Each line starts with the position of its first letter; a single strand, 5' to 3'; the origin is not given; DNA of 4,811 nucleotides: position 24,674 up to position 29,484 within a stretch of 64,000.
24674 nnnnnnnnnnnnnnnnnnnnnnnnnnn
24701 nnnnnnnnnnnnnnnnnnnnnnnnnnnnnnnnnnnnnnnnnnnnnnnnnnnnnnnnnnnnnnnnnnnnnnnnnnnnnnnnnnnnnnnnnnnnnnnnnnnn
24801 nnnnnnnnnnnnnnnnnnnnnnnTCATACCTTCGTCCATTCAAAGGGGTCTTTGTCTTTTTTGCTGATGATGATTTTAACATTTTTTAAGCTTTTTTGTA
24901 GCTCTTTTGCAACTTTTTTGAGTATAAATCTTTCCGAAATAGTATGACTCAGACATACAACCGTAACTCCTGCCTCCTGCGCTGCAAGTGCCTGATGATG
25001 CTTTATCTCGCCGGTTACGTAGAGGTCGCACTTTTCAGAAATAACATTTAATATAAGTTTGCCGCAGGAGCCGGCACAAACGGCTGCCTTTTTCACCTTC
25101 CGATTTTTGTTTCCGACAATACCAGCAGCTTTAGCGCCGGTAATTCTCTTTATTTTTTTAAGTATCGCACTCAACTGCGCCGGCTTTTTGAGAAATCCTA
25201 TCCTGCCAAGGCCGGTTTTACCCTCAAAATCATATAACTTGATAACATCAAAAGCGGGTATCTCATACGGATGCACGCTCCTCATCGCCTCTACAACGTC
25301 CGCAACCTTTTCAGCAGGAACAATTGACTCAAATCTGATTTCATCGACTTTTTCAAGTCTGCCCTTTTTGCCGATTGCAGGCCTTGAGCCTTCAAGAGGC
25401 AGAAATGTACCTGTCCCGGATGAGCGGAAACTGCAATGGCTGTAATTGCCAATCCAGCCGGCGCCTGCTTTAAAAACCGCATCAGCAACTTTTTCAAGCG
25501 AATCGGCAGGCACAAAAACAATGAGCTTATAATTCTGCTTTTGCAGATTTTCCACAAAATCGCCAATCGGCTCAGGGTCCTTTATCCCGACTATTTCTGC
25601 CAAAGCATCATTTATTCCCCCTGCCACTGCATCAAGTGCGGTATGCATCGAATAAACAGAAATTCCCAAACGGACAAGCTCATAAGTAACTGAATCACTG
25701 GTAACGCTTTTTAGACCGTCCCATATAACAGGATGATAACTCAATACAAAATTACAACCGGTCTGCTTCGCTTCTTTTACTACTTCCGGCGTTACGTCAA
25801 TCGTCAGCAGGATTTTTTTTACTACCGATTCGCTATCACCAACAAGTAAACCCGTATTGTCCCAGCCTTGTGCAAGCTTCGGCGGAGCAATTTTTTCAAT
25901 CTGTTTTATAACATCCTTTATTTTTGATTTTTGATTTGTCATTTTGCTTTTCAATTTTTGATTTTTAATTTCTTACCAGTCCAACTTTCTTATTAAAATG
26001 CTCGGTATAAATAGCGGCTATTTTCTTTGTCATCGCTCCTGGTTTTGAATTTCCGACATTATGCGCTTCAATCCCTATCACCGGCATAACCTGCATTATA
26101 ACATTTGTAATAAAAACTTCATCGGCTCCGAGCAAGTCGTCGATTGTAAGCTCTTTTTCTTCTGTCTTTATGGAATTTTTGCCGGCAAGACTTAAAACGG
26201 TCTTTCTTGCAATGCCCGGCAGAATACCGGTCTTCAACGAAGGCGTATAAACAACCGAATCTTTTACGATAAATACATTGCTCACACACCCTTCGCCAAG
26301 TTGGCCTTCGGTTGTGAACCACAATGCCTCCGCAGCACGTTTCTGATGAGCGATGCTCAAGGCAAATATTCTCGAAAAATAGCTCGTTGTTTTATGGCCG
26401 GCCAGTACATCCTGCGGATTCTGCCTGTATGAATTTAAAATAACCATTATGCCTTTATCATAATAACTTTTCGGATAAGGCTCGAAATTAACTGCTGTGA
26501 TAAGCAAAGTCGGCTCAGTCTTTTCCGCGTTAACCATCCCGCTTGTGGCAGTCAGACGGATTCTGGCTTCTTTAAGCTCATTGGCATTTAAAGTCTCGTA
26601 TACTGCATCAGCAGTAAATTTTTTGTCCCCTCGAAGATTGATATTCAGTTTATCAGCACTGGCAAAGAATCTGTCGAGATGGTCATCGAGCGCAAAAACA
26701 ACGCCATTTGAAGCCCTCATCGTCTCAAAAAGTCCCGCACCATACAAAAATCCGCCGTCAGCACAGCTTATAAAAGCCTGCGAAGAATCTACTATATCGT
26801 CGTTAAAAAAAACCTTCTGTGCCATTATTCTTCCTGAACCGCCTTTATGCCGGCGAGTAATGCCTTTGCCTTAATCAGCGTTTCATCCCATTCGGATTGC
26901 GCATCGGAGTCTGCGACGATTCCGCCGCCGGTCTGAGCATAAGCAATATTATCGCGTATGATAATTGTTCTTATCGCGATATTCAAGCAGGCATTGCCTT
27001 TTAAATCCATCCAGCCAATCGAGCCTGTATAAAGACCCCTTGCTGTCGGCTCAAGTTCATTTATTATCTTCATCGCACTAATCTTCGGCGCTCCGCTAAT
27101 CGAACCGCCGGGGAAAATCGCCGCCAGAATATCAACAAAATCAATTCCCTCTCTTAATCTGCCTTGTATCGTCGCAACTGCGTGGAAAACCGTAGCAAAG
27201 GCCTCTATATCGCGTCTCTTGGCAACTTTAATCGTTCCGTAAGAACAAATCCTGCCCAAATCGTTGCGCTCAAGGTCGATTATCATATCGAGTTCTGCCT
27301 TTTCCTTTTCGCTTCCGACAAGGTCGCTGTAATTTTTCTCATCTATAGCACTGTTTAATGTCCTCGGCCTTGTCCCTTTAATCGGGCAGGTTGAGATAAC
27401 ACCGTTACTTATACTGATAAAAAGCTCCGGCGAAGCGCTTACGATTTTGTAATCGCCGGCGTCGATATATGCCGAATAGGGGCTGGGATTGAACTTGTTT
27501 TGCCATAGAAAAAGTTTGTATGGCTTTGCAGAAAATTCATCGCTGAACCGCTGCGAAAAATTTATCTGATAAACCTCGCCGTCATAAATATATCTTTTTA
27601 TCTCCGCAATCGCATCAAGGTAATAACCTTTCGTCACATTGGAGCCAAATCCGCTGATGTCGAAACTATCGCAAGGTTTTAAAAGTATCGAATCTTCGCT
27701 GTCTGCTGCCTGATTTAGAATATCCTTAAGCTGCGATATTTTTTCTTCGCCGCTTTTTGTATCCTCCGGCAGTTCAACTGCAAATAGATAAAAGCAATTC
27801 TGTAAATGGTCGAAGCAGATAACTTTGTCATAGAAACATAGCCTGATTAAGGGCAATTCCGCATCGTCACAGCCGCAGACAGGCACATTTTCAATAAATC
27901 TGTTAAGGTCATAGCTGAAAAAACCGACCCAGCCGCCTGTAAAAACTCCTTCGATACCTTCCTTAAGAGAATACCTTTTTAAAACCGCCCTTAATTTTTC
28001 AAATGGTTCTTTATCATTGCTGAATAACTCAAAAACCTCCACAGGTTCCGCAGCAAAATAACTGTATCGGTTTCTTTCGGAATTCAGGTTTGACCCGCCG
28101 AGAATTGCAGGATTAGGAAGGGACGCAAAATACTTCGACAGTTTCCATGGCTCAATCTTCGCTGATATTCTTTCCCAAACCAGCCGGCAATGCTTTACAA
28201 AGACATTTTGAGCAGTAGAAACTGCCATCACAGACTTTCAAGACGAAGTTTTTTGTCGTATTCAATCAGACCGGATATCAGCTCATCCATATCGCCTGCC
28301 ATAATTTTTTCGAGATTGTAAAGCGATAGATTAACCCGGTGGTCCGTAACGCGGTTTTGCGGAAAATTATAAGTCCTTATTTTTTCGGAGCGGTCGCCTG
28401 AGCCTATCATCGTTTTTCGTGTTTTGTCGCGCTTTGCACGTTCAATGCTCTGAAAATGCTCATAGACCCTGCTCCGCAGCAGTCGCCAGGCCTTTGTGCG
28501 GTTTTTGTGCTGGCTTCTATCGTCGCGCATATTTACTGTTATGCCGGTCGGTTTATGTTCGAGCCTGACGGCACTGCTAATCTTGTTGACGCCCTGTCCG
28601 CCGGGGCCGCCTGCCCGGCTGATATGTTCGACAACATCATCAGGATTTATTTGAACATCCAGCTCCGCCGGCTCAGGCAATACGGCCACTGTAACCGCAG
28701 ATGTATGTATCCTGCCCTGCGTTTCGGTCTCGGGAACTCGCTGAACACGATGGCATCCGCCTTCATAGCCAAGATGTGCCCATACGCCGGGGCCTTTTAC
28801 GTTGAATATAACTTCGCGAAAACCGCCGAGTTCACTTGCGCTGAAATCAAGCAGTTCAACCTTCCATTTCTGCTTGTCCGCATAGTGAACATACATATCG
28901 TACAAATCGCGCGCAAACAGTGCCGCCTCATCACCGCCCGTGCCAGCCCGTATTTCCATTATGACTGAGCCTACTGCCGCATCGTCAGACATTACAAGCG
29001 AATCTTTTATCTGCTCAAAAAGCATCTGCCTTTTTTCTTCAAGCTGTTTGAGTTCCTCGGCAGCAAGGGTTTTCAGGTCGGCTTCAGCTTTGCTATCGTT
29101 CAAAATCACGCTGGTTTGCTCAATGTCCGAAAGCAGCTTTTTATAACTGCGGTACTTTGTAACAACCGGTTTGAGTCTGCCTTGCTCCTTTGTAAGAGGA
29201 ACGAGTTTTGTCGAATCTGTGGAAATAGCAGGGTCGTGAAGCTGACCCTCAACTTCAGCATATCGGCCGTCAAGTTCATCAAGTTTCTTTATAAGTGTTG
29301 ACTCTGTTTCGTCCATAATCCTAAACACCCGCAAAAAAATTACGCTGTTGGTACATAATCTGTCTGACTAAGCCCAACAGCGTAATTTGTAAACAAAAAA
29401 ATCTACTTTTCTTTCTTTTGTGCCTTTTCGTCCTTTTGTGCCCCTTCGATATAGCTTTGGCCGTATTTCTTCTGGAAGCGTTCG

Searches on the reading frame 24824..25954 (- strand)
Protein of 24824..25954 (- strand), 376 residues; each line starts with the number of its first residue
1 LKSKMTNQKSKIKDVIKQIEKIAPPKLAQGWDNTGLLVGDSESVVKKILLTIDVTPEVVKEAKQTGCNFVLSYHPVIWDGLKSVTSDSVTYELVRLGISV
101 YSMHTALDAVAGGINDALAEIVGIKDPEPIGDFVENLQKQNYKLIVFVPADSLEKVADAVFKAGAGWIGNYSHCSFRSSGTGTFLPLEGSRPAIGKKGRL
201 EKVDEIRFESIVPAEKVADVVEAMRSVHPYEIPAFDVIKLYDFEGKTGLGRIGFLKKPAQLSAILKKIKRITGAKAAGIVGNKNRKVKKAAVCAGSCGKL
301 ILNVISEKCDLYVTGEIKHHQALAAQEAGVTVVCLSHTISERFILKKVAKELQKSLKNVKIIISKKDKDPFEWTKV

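Call 62: search_protein_families(library=pfam, proteins=[window:24824-25954:-], max_evalue=0.00001)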
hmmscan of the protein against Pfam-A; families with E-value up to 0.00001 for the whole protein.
window:24824-25954:- (376 aa): 1 family
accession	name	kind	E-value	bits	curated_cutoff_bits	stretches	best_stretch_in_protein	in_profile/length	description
PF01784.24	DUF34_NIF3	-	4.4e-73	246.5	23.4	1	11-370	2-256/256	Duf34/NIF3 (NGG1p interacting factor 3)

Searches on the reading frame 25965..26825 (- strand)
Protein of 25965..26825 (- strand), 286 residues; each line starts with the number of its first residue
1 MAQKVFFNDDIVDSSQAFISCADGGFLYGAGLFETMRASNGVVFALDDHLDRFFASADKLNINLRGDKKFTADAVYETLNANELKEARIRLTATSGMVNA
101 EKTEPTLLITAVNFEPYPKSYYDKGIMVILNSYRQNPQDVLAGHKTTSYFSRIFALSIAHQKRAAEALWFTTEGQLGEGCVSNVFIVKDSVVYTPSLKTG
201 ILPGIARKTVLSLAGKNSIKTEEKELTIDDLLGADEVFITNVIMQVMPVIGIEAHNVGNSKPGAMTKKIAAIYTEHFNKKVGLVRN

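Call 62: search_protein_families(library=pfam, proteins=[window:25965-26825:-], max_evalue=0.00001)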
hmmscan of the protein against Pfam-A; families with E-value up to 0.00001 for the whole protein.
window:25965-26825:- (286 aa): 1 family
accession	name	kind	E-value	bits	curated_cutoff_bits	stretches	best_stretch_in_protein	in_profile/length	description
PF01063.24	Aminotran_4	-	4.2e-57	194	28.5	1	31-250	1-221/223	Amino-transferase class IV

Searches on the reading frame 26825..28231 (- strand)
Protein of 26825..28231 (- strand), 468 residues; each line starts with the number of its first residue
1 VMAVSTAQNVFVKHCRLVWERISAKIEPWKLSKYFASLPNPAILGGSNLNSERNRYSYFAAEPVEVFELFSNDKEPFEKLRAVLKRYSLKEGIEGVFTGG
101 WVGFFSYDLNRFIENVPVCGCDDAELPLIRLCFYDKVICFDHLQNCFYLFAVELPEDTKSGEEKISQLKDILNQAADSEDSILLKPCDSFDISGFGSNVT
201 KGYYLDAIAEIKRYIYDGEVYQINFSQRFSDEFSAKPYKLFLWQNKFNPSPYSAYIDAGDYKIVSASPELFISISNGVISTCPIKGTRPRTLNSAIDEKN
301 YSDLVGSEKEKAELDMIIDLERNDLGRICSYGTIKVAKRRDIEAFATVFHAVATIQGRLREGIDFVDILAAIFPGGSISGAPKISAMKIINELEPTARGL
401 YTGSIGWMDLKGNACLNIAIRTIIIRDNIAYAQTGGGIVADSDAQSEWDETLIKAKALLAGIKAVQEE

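Call 62: search_protein_families(library=pfam, proteins=[window:26825-28231:-], max_evalue=0.00001)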
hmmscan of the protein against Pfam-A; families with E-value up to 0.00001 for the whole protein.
window:26825-28231:- (468 aa): 2 families
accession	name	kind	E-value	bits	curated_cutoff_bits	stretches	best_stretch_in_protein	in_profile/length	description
PF00425.24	Chorismate_bind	-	7.7e-83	278.4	27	1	204-454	5-257/257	chorismate binding enzyme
PF04715.19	Anth_synt_I_N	-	2.1e-16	60.9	23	1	30-149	7-140/140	Anthranilate synthase component I, N terminal region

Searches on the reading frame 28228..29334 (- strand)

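Call 62: search_protein_families(library=pfam, proteins=[window:28228-29334:-], max_evalue=0.00001)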
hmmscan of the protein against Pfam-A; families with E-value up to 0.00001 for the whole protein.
window:28228-29334:- (368 aa): 2 families
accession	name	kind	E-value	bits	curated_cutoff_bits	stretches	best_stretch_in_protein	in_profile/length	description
PF03462.23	PCRF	-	2.5e-63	213.8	24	1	23-216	3-194/194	PCRF domain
PF00472.26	RF-1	-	5e-36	123.6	35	1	224-333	2-116/116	RF-1 domain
